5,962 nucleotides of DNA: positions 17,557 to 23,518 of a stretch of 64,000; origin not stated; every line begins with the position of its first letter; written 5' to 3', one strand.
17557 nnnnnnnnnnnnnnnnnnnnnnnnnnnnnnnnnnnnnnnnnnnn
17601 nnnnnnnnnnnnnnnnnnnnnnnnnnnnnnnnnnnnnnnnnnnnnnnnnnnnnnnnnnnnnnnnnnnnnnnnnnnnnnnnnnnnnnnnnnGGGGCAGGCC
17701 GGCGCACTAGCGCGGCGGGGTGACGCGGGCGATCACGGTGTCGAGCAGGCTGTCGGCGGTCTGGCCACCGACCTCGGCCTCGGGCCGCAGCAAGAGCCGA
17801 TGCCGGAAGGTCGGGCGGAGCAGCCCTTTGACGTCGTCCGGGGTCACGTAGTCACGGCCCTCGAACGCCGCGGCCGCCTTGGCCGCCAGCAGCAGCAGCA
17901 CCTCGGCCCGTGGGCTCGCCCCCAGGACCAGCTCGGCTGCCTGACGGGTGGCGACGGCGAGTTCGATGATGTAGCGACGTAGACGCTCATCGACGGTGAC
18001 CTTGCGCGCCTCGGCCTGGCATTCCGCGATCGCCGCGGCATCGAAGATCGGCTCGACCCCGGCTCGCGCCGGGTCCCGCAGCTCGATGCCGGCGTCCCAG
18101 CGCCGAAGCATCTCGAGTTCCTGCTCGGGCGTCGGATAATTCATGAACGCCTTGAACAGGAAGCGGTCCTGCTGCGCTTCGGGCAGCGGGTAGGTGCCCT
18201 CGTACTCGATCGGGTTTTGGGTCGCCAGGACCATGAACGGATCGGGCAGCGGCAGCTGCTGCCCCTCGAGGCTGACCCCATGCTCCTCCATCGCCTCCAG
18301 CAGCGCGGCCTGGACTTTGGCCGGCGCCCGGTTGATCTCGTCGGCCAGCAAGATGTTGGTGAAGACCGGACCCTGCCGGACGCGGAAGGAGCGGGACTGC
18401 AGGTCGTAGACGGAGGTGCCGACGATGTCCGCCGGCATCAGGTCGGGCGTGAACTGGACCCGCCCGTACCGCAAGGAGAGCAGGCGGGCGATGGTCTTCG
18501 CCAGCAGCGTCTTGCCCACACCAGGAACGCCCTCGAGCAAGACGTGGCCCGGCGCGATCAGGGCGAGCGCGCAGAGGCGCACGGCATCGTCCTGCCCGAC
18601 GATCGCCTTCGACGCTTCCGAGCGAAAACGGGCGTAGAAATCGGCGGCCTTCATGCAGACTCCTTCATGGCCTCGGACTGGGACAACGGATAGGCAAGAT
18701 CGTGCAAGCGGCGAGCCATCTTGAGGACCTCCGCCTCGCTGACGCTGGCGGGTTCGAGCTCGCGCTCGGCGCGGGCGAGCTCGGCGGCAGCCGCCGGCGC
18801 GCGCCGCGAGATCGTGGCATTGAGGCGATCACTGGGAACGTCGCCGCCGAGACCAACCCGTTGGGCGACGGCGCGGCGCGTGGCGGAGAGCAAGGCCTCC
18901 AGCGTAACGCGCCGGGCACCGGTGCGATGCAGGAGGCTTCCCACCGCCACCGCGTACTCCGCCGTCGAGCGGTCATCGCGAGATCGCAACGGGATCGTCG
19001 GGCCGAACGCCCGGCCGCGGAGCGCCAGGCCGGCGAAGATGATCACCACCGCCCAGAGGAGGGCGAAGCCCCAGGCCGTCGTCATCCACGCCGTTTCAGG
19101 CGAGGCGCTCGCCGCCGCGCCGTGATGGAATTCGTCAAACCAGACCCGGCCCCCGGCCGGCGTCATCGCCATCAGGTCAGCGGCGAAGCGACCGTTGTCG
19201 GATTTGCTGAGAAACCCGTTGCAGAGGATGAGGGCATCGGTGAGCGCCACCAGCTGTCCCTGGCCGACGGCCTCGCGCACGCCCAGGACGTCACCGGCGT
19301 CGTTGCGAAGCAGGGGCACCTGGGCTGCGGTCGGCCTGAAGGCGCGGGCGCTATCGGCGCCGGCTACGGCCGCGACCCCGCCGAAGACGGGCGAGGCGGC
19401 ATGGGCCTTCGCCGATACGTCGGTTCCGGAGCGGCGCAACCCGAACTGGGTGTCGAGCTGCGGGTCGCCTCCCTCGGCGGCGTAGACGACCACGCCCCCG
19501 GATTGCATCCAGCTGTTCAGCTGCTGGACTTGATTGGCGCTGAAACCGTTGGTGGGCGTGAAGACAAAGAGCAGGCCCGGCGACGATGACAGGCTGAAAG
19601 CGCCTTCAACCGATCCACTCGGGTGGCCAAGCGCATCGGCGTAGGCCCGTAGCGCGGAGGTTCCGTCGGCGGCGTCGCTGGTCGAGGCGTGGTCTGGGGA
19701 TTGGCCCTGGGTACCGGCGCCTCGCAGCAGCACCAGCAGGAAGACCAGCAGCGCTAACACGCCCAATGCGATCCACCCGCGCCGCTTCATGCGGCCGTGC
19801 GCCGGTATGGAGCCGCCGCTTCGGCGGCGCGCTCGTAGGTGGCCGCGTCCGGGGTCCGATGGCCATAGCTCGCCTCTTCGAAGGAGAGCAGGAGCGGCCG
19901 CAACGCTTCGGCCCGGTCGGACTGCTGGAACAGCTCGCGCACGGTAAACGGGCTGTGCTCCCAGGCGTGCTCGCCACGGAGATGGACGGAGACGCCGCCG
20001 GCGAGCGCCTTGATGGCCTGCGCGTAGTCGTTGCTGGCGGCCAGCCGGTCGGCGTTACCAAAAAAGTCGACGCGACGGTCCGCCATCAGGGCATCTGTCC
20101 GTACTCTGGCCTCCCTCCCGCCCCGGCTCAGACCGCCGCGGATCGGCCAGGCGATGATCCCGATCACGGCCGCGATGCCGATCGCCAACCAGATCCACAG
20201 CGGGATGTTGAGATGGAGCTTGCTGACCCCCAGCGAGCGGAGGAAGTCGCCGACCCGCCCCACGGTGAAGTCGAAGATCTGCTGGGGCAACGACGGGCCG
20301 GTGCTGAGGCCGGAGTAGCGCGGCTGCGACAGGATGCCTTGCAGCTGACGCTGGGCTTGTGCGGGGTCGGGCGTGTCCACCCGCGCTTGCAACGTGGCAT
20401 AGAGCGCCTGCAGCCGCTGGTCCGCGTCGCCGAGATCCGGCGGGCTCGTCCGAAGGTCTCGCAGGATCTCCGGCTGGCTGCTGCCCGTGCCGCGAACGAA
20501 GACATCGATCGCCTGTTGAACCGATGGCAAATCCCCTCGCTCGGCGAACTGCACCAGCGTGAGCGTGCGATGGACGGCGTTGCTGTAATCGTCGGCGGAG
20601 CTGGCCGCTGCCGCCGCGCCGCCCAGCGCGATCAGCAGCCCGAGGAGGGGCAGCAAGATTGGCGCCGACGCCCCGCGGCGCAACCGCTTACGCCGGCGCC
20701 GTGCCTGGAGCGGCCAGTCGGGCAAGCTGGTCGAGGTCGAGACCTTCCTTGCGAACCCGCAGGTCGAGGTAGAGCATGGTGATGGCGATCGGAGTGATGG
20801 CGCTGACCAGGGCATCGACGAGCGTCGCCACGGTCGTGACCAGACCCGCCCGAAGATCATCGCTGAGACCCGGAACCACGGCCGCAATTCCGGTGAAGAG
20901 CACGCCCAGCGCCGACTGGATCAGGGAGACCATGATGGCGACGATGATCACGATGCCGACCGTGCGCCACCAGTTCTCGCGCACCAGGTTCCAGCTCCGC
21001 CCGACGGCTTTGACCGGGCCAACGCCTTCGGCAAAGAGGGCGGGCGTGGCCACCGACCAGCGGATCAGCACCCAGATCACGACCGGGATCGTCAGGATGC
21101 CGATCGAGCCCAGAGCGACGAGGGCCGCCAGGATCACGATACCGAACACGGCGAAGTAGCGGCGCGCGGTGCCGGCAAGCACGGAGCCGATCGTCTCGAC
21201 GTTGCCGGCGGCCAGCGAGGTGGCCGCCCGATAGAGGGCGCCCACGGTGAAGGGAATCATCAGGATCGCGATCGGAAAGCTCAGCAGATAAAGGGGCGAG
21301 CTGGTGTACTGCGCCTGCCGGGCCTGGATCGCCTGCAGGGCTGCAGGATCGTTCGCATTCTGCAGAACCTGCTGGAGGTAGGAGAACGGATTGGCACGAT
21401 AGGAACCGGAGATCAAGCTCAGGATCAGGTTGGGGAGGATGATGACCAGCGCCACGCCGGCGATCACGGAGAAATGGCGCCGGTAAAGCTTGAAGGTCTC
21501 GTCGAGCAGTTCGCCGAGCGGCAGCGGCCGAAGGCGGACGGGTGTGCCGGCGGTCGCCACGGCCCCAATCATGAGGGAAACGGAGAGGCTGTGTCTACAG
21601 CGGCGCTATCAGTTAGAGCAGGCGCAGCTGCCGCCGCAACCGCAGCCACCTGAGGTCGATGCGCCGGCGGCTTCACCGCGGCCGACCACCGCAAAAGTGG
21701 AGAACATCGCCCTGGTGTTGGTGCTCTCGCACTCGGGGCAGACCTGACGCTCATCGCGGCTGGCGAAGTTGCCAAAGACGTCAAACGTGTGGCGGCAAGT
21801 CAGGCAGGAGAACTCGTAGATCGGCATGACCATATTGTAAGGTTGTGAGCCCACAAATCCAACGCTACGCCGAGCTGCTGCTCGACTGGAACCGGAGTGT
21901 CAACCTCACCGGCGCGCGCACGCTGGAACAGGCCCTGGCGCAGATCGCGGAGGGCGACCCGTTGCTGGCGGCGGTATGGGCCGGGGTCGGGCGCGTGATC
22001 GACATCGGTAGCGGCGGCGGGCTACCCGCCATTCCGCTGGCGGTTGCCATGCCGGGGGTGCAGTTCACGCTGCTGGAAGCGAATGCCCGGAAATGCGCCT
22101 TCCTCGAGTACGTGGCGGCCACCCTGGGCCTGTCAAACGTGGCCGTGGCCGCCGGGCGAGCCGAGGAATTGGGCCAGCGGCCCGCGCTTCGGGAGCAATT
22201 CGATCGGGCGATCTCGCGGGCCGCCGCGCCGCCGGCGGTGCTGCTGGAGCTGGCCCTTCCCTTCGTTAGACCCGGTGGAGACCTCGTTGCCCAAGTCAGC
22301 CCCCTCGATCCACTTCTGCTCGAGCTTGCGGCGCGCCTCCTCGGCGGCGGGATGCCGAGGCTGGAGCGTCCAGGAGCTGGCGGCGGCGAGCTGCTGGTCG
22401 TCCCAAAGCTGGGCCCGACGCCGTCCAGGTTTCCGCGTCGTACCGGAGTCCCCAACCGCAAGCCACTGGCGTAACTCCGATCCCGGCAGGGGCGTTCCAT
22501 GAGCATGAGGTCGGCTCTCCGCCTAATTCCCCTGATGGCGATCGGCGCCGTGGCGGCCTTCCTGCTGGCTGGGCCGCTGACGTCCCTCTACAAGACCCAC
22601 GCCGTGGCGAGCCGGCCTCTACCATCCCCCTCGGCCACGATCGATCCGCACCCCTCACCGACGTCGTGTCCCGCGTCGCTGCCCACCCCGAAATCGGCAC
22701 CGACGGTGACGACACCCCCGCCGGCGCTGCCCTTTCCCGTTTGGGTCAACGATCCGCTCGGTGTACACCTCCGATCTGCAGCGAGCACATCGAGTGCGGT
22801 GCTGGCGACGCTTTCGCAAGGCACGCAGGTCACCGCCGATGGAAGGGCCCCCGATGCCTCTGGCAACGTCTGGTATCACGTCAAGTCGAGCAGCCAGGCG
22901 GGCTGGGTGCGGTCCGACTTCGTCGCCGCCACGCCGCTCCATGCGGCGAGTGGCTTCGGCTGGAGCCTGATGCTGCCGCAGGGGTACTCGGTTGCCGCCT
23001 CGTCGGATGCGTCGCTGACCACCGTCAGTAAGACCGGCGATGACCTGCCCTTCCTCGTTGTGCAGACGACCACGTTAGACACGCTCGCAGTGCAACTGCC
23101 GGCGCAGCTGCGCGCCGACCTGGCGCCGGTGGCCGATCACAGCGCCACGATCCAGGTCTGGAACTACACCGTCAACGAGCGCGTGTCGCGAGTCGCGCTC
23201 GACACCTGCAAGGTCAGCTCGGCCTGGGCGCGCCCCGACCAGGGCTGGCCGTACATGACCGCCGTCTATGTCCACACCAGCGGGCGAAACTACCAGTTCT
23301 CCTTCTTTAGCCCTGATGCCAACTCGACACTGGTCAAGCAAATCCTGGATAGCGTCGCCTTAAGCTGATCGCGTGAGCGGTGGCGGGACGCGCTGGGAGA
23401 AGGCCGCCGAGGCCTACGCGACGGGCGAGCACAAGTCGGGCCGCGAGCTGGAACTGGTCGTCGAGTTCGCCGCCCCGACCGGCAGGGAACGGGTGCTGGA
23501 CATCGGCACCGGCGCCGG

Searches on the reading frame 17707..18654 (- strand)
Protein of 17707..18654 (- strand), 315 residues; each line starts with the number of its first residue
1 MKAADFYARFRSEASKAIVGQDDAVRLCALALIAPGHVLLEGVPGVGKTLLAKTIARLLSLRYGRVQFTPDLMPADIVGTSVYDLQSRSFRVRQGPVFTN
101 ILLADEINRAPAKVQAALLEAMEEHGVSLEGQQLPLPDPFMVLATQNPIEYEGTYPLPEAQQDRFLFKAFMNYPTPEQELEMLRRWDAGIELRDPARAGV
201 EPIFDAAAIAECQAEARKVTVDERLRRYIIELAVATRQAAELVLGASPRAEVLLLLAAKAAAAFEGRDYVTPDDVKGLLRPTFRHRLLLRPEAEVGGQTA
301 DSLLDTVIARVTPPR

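Call 27: search_protein_families(library=pfam, proteins=[window:17707-18654:-], max_evalue=0.0001)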
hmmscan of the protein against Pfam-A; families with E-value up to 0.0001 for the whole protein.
window:17707-18654:- (315 aa): 8 families
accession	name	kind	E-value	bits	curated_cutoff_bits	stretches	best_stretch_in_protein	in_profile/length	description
PF07726.17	AAA_3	-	4.3e-63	211.5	27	1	37-167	1-131/131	ATPase family associated with various cellular activities (AAA)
PF17863.7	AAA_lid_2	-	1.2e-20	73.4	22.7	1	235-305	2-72/74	AAA lid domain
PF07728.20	AAA_5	-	2.1e-15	57.4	22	1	37-165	1-139/139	AAA domain (dynein-related subfamily)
PF20030.5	bpMoxR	-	1.2e-08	34.8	27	1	12-184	8-179/205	MoxR domain in the MoxR-vWA-beta-propeller ternary systems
PF00004.35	AAA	-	8.8e-08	33.1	21.2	1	38-147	1-110/131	ATPase family associated with various cellular activities (AAA)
PF01078.27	Mg_chelatase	-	3.4e-07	30.3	20.3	1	17-60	4-47/207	Magnesium chelatase, subunit ChlI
PF05496.18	RuvB_N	-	4e-06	27.1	27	1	35-127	33-113/159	Holliday junction DNA helicase RuvB P-loop domain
PF00158.32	Sigma54_activat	-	2.5e-05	24.5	20.2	0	32-143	19-138/168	Sigma-54 interaction domain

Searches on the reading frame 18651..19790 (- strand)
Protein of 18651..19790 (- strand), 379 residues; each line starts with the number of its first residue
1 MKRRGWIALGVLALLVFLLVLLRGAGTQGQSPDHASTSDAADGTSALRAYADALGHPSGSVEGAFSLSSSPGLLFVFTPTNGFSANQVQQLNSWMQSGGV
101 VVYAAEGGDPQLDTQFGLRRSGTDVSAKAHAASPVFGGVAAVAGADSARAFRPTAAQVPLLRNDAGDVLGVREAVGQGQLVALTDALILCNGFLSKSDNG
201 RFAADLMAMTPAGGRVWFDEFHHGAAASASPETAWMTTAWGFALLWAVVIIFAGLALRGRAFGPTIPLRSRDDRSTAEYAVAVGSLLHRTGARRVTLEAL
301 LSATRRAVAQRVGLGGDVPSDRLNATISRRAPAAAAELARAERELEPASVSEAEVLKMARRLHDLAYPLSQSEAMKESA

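Call 27: search_protein_families(library=pfam, proteins=[window:18651-19790:-], max_evalue=0.0001)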
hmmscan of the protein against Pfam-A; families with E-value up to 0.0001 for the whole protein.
window:18651-19790:- (379 aa): 1 family
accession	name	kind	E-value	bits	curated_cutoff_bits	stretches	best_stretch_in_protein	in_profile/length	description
PF14258.12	DUF4350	-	3.8e-16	60.3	30.4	1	37-206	2-180/181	Domain of unknown function (DUF4350)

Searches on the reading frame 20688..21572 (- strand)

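Call 27: search_protein_families(library=pfam, proteins=[window:20688-21572:-], max_evalue=0.0001)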
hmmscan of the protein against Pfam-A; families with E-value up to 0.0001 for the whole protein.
window:20688-21572:- (294 aa): 1 family
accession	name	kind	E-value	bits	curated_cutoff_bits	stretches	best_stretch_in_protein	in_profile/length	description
PF10110.14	GPDPase_memb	-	1.1e-07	31.3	29.6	1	158-270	168-284/321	Membrane domain of glycerophosphoryl diester phosphodiesterase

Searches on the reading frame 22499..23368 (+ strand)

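Call 27: search_protein_families(library=pfam, proteins=[window:22499-23368:+], max_evalue=0.0001)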
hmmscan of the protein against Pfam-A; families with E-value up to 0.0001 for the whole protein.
window:22499-23368:+ (289 aa): 1 family
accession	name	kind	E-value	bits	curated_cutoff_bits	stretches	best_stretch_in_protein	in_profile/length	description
PF08239.17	SH3_3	-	6e-10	39.6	27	1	88-142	2-53/54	Bacterial SH3 domain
